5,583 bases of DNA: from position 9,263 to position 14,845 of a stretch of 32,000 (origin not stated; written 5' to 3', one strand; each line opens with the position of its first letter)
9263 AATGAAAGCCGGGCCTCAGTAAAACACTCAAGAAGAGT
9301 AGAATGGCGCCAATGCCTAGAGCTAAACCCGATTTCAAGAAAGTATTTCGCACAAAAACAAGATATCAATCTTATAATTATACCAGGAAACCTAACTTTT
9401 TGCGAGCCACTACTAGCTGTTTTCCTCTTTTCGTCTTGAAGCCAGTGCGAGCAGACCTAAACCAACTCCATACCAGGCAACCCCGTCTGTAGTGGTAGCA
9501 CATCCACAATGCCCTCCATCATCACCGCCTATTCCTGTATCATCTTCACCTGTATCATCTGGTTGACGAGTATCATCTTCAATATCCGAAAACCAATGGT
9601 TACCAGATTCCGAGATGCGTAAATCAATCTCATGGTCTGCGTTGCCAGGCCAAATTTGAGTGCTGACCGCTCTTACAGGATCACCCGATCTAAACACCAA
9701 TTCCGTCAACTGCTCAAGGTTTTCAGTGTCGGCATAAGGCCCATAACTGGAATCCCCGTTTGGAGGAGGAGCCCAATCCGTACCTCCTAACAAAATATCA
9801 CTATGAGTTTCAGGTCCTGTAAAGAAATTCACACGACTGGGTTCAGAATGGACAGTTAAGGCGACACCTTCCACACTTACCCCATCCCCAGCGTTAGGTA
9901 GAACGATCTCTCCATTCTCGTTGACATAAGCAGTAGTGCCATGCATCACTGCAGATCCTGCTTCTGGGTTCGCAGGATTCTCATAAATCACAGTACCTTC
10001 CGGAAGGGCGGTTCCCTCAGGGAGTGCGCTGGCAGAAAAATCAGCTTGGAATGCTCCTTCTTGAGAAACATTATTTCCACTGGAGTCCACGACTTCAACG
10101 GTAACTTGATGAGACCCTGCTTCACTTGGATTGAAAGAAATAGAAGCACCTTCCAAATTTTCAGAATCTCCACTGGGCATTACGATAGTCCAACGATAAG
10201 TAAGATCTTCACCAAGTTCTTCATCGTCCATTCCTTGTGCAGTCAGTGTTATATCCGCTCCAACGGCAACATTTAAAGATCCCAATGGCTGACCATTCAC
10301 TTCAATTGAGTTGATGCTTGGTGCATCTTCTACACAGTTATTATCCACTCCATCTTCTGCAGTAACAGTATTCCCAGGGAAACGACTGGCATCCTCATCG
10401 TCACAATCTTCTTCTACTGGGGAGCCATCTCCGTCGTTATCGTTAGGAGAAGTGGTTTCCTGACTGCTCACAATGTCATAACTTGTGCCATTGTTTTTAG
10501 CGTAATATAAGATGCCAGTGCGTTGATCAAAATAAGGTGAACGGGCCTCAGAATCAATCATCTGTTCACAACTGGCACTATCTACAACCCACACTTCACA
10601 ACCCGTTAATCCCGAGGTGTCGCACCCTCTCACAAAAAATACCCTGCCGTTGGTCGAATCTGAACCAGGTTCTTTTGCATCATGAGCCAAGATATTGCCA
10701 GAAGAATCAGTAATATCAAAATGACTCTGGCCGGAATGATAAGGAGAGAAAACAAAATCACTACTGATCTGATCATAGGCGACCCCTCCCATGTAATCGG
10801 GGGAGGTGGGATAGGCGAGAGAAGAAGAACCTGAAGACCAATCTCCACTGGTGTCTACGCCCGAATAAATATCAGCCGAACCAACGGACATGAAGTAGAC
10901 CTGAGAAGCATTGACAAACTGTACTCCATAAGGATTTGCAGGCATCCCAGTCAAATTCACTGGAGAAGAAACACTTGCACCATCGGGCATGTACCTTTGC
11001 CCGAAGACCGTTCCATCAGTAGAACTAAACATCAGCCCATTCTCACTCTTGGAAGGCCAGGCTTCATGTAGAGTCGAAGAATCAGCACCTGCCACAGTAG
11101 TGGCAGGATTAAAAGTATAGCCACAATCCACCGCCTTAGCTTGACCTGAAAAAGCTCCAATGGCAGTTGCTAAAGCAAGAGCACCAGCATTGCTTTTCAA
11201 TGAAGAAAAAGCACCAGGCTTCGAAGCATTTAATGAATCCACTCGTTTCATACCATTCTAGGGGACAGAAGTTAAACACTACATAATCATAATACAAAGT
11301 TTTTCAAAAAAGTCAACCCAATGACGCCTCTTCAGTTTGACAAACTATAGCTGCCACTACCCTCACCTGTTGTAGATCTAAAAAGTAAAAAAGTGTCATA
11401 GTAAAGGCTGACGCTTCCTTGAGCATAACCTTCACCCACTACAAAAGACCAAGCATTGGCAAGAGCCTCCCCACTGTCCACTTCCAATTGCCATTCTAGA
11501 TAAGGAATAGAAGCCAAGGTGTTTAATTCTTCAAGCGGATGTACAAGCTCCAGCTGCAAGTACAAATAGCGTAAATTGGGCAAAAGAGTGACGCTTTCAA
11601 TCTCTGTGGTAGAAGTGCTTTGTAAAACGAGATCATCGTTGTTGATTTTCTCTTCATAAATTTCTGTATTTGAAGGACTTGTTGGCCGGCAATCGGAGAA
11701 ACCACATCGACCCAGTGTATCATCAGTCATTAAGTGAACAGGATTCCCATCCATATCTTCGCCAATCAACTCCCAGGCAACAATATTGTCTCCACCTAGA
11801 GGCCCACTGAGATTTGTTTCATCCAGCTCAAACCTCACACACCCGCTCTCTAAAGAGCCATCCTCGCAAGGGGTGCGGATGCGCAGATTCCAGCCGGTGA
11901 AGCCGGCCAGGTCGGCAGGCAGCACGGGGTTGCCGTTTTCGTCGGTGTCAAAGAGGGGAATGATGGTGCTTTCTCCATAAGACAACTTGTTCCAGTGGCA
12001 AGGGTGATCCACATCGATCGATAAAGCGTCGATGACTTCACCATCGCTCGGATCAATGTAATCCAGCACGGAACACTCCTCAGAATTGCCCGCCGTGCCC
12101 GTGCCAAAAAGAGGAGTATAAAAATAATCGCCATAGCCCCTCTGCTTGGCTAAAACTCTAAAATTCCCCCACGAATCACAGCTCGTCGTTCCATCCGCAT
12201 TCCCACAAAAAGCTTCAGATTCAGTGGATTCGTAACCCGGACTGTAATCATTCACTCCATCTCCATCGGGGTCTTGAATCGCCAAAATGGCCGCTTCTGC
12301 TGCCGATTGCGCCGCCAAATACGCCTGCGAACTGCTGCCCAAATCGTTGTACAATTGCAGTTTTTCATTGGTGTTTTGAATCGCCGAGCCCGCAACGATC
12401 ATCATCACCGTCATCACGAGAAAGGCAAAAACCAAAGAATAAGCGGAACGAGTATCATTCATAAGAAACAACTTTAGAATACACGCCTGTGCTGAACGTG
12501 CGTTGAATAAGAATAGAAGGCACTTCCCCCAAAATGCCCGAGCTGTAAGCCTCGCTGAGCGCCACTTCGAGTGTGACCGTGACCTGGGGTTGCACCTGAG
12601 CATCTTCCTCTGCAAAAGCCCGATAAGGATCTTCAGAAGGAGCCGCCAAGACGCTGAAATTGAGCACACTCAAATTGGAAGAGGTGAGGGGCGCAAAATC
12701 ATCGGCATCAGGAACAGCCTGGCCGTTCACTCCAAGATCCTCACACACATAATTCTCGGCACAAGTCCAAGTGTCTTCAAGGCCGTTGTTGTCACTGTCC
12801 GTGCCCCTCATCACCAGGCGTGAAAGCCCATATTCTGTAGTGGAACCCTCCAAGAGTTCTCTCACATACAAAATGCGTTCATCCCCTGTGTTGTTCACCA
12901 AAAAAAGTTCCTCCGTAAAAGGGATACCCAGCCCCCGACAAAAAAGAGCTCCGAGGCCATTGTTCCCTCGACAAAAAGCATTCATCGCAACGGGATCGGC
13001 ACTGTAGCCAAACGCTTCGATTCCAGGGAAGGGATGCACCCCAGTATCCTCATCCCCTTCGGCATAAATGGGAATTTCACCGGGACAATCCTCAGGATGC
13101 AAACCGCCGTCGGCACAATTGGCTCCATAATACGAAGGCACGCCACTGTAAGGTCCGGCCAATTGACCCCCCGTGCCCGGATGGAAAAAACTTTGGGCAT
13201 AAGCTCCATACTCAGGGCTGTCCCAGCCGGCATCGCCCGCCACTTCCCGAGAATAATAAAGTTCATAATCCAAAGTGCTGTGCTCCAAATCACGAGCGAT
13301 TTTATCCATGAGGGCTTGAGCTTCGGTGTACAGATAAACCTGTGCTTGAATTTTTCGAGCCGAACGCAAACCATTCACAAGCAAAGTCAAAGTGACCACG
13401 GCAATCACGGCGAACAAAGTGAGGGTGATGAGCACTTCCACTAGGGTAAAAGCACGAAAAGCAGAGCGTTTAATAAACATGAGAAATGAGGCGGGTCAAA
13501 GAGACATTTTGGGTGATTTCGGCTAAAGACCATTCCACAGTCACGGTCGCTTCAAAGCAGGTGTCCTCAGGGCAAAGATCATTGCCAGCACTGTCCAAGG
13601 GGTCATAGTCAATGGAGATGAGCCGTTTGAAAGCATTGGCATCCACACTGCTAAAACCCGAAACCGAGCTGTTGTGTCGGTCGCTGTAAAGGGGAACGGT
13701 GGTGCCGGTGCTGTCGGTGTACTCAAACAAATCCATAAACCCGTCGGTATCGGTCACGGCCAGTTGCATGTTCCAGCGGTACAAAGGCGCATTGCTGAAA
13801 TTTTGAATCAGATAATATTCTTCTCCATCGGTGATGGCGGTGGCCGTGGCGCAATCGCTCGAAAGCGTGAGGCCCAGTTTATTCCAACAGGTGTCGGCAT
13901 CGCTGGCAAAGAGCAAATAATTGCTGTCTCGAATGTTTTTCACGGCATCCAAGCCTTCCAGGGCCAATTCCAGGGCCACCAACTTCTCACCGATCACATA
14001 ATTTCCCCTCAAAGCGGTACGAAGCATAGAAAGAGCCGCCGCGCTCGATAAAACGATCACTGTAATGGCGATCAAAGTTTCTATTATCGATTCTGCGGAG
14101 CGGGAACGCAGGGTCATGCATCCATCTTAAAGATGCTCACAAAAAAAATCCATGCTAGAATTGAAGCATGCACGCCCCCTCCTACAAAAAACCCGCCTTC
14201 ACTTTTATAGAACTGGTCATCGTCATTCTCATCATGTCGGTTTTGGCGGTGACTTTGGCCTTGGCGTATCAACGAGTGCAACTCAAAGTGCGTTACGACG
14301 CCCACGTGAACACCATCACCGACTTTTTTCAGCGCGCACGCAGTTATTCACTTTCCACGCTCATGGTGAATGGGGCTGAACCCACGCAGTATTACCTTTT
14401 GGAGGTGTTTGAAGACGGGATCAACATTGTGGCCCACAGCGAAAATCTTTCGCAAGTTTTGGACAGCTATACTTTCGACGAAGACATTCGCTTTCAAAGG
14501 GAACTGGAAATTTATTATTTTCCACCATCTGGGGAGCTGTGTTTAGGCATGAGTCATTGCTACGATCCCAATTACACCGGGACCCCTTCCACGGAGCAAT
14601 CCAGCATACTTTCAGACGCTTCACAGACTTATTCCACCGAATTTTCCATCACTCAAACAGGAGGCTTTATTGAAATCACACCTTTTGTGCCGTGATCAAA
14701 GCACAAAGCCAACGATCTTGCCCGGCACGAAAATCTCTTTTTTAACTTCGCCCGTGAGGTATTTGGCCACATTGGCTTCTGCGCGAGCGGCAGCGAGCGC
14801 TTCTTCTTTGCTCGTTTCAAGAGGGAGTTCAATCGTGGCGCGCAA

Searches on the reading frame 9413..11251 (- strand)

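Call 64: search_protein_families(library=pfam, proteins=[window:9413-11251:-], max_evalue=0.001)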
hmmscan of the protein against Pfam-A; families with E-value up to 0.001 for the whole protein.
window:9413-11251:- (612 aa): 2 families
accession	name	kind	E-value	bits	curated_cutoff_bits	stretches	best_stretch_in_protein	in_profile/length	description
PF00801.26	PKD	-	5e-08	33.3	23.5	1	327-394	10-72/80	PKD domain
PF11617.13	Cu-binding_MopE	-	8.3e-05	23.2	27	1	282-306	1-24/30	Putative metal-binding motif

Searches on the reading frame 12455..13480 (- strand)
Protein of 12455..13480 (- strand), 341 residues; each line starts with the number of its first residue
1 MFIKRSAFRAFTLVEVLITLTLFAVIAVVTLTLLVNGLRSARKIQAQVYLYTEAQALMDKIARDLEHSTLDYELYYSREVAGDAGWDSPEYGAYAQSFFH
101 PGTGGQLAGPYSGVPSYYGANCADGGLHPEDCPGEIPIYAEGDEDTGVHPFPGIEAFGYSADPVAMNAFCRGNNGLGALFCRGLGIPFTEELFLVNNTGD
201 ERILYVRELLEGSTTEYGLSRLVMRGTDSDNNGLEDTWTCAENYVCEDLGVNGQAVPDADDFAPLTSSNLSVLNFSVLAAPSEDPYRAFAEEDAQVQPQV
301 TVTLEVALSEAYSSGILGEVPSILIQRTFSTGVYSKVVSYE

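Call 64: search_protein_families(library=pfam, proteins=[window:12455-13480:-], max_evalue=0.001)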
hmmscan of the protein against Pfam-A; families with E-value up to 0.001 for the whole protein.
window:12455-13480:- (341 aa): 1 family
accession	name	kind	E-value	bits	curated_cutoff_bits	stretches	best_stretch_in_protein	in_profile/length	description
PF07963.17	N_methyl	-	3.7e-05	23.6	21.2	1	7-30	3-26/27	Prokaryotic N-terminal methylation motif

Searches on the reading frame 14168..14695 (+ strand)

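Call 64: search_protein_families(library=pfam, proteins=[window:14168-14695:+], max_evalue=0.001)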
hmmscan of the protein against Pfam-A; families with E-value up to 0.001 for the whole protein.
window:14168-14695:+ (175 aa): 1 family
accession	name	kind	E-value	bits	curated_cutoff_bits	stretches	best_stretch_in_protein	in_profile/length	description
PF07963.17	N_methyl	-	8.4e-05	22.4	21.2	1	10-30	6-26/27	Prokaryotic N-terminal methylation motif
